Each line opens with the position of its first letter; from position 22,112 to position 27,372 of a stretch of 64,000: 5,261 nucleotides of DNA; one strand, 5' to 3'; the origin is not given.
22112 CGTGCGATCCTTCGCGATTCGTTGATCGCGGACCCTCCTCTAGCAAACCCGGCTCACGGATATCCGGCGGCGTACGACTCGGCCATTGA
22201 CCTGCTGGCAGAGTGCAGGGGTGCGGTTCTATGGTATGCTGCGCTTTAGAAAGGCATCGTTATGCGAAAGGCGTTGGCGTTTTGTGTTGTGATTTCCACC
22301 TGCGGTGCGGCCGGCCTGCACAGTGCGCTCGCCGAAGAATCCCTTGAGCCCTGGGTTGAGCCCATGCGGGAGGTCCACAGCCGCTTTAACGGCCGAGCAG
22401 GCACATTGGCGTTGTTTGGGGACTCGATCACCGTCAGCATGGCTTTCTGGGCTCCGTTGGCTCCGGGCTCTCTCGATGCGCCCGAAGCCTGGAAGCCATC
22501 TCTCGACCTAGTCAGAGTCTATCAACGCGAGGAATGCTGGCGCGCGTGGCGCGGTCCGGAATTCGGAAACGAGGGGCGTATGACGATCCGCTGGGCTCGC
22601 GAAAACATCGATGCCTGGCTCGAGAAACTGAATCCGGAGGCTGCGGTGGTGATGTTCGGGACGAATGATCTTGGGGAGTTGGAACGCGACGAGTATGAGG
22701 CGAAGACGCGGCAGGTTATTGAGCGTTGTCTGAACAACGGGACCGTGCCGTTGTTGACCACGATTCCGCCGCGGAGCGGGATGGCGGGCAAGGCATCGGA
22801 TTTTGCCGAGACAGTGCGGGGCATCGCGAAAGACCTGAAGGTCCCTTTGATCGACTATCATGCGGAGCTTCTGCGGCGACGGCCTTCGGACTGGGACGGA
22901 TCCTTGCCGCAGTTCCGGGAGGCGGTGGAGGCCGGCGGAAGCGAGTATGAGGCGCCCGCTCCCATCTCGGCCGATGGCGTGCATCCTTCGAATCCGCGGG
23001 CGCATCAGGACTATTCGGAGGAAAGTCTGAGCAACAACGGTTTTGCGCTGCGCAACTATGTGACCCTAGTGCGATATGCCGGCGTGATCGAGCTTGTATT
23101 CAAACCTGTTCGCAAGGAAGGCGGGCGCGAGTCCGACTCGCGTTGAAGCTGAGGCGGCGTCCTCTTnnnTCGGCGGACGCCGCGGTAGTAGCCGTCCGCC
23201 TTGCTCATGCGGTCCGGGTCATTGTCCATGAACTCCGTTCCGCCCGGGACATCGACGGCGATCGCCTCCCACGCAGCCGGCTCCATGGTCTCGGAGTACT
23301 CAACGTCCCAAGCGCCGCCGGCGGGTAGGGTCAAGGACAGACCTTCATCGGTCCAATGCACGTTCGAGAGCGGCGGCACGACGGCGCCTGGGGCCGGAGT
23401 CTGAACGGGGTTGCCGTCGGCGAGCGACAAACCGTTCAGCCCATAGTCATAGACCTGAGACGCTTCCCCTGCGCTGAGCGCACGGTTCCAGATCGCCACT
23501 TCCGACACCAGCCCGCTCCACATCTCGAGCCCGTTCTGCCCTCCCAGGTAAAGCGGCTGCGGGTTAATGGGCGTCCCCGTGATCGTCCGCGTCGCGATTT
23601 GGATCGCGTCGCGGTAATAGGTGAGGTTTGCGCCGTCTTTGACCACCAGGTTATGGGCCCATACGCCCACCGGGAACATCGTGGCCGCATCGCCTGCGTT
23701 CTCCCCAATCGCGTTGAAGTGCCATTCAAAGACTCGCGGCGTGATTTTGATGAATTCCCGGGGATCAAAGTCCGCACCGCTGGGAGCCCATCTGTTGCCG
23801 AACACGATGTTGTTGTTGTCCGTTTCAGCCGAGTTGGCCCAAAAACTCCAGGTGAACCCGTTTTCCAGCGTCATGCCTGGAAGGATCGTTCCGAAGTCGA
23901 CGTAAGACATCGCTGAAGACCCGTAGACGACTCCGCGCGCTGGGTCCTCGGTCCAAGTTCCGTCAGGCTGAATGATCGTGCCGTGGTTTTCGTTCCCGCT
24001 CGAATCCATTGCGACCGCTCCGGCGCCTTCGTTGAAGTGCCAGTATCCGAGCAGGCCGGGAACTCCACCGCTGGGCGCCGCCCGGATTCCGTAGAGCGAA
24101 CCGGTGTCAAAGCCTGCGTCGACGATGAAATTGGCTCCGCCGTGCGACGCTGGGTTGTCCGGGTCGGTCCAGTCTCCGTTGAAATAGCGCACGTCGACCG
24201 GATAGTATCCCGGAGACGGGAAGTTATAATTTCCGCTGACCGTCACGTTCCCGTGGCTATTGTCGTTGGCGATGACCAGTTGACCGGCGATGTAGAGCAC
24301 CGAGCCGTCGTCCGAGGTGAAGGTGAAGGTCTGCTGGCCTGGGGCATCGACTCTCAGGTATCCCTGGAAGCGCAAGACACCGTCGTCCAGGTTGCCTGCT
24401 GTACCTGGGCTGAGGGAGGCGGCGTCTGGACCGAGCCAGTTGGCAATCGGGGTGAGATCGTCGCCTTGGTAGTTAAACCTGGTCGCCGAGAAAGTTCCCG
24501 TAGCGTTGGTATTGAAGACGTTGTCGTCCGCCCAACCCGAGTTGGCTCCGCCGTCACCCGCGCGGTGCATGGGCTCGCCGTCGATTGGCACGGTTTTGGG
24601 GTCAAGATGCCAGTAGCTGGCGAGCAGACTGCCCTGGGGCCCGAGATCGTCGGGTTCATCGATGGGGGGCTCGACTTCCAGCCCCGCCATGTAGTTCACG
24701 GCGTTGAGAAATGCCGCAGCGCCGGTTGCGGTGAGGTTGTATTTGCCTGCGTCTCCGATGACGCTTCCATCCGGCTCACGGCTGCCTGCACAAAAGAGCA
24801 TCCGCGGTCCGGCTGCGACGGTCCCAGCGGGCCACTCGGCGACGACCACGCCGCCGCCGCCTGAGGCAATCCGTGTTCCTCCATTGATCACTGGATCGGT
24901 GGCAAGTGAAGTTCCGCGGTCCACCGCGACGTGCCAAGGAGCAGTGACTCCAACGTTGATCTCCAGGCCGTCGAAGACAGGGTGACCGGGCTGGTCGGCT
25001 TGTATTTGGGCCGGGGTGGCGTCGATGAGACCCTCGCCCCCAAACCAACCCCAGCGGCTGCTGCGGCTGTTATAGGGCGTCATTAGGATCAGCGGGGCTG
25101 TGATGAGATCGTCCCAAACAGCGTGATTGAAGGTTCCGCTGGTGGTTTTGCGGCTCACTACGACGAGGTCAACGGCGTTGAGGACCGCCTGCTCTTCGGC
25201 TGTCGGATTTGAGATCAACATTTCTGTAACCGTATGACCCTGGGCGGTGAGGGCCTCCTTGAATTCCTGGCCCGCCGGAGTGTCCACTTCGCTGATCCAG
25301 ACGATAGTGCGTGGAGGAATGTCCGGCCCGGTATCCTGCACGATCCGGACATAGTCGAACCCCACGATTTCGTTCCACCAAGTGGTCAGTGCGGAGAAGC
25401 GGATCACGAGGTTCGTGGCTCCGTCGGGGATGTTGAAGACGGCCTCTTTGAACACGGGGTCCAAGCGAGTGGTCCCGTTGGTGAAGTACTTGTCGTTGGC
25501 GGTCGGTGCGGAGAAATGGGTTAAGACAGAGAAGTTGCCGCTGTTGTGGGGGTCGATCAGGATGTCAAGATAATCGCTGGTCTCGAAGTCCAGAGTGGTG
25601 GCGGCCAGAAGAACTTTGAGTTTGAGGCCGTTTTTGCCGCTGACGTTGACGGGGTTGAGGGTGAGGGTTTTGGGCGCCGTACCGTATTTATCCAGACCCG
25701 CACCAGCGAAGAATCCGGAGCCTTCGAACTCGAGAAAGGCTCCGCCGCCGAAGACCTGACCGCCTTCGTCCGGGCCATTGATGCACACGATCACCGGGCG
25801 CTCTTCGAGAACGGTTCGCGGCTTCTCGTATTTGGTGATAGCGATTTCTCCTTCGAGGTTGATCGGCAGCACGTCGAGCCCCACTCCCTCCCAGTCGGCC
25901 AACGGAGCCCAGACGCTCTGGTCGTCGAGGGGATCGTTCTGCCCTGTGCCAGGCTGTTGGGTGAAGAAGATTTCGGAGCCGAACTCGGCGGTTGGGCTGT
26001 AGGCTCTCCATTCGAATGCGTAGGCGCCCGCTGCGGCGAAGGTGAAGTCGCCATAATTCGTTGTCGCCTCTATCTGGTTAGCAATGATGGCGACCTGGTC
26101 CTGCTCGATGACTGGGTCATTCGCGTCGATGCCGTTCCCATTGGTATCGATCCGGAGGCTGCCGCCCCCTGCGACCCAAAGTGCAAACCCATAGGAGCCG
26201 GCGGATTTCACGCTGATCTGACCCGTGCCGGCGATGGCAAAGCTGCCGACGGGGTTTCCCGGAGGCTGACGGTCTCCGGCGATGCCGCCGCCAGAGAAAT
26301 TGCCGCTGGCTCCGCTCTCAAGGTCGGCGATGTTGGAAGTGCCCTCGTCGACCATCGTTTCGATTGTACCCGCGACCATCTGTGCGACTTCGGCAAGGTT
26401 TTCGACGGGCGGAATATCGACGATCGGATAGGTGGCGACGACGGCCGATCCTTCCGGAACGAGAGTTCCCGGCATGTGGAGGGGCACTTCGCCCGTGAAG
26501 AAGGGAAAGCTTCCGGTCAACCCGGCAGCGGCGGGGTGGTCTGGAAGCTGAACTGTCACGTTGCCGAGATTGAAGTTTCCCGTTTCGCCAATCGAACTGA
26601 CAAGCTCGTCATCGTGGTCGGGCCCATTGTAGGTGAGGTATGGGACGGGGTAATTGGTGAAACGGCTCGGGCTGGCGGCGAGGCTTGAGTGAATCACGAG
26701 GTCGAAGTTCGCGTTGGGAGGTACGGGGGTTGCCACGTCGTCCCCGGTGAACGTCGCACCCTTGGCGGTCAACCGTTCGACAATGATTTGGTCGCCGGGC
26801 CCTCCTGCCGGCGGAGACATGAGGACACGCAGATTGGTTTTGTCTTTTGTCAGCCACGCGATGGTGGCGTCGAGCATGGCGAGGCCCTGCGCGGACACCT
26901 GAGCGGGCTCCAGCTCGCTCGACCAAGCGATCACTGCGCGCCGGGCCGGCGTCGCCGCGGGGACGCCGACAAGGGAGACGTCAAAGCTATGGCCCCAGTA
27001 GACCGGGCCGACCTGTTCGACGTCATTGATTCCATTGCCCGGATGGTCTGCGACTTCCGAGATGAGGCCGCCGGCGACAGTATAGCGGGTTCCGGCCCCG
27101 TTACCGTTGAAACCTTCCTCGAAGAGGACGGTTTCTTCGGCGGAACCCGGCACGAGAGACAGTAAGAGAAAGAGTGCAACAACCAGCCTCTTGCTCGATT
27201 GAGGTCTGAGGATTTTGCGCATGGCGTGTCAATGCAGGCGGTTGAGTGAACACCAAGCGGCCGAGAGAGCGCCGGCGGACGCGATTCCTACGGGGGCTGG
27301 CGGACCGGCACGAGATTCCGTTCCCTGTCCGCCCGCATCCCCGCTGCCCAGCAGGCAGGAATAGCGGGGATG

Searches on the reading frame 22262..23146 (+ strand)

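Call 10: search_protein_families(library=pfam, proteins=[window:22262-23146:+], max_evalue=0.001)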
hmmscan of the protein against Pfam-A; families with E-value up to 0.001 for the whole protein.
window:22262-23146:+ (294 aa): 2 families
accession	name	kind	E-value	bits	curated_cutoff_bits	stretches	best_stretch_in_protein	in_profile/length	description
PF13472.12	Lipase_GDSL_2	-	2.3e-11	44.9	32.9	1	51-216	1-165/178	GDSL-like Lipase/Acylhydrolase family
PF00657.28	Lipase_GDSL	-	5e-05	24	23.6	1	110-243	62-197/208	GDSL-like Lipase/Acylhydrolase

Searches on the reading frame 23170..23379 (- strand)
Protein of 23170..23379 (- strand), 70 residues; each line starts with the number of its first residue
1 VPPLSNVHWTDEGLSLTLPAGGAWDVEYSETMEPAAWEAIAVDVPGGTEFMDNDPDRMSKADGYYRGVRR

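Call 4: search_protein_families(library=pfam, proteins=[window:23170-23379:-], max_evalue=10)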
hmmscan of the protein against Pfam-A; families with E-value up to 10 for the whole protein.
seq(70 aa): 0 families

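Call 5: search_protein_families(library=ncbifam, proteins=[window:23170-23379:-], max_evalue=10)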
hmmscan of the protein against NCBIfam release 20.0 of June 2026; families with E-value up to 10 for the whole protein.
seq(70 aa): 0 families

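Call 76: predict_structure(alignment_id=A4)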
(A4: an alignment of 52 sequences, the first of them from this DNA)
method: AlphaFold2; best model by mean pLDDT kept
length: 69 residues; sequences in the alignment: 52
mean_pLDDT: 94.5   pTM: 0.80
mean pLDDT of the five models: 94.5, 94.2, 93.6, 93.4, 91.6
residues with pLDDT >= 90: 61; 70-90: 8; 50-70: 0; < 50: 0
segments of 3 or more residues with pLDDT < 50: none
pLDDT, mean of each block of 10 residues (from residue 1): 92 96 96 95 97 92 94
secondary structure, 60 per line:
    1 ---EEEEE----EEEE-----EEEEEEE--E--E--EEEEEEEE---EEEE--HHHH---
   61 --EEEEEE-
elements in order: E4-8 E13-16 E22-28 E37-44 E48-51 H54-57 E63-68
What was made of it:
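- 23170..23376 (-): Tail of protein C, the most divergent copy: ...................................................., stop at 23167-23169. AlphaFold2 pLDDT 94.5 with six strands (call 76).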

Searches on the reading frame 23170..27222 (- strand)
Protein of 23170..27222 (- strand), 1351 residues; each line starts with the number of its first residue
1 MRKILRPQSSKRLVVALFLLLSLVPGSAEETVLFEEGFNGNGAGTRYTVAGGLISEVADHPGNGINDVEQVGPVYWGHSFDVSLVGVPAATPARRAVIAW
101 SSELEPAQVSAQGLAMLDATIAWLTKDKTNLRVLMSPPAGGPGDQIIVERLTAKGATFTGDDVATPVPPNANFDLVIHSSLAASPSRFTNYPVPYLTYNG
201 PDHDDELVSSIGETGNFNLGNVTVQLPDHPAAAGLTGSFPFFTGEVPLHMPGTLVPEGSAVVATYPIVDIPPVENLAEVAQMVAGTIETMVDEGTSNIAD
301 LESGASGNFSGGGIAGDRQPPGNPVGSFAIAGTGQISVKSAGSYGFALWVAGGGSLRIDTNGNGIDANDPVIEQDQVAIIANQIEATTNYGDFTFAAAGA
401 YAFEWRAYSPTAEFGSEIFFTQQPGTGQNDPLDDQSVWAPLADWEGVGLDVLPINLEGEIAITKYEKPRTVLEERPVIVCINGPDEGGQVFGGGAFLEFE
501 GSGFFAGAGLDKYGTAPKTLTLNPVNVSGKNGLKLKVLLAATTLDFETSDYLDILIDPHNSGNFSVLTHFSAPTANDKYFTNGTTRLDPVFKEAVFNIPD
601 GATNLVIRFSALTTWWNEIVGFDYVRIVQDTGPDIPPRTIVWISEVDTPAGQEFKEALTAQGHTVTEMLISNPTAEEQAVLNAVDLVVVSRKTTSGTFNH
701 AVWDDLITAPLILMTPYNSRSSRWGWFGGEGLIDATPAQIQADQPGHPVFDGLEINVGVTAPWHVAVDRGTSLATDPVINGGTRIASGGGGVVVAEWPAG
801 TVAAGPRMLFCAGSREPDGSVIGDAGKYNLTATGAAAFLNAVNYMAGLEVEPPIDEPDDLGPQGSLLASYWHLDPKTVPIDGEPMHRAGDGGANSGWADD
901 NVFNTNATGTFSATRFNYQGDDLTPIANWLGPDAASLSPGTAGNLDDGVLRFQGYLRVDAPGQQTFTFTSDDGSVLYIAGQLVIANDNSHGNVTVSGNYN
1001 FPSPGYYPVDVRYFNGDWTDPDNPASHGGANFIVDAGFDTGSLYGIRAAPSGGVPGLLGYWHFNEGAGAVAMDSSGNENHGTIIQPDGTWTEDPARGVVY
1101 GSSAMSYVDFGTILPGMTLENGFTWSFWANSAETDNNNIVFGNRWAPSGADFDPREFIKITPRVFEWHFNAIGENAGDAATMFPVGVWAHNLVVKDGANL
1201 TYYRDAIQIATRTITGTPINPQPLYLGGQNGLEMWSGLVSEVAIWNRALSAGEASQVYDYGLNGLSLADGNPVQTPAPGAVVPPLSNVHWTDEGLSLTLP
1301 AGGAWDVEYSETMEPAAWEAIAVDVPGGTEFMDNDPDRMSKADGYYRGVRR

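Call 7: search_protein_families(library=pfam, proteins=[window:23170-27222:-], max_evalue=0.01)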
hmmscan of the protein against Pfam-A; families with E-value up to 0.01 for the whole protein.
window:23170-27222:- (1351 aa): 2 families
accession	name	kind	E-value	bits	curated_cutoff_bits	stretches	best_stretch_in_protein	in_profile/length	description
PF13385.13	Laminin_G_3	-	3.4e-17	63.4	27.6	1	1107-1253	6-149/151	Concanavalin A-like lectin/glucanases superfamily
PF07691.17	PA14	-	4.2e-13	49.8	24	1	937-1019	35-124/147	PA14 domain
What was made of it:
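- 23167..27222 (-): Host gene C: 1351 aa with signal peptide, PA14, Laminin_G_3, then the tail. Pfam PA14 and Laminin_G_3 (call 7).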

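Call 8: search_protein_families(library=ncbifam, proteins=[window:23170-27222:-], max_evalue=0.01)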
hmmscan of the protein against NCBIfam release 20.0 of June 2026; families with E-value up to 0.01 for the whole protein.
window:23170-27222:- (1351 aa): 0 families
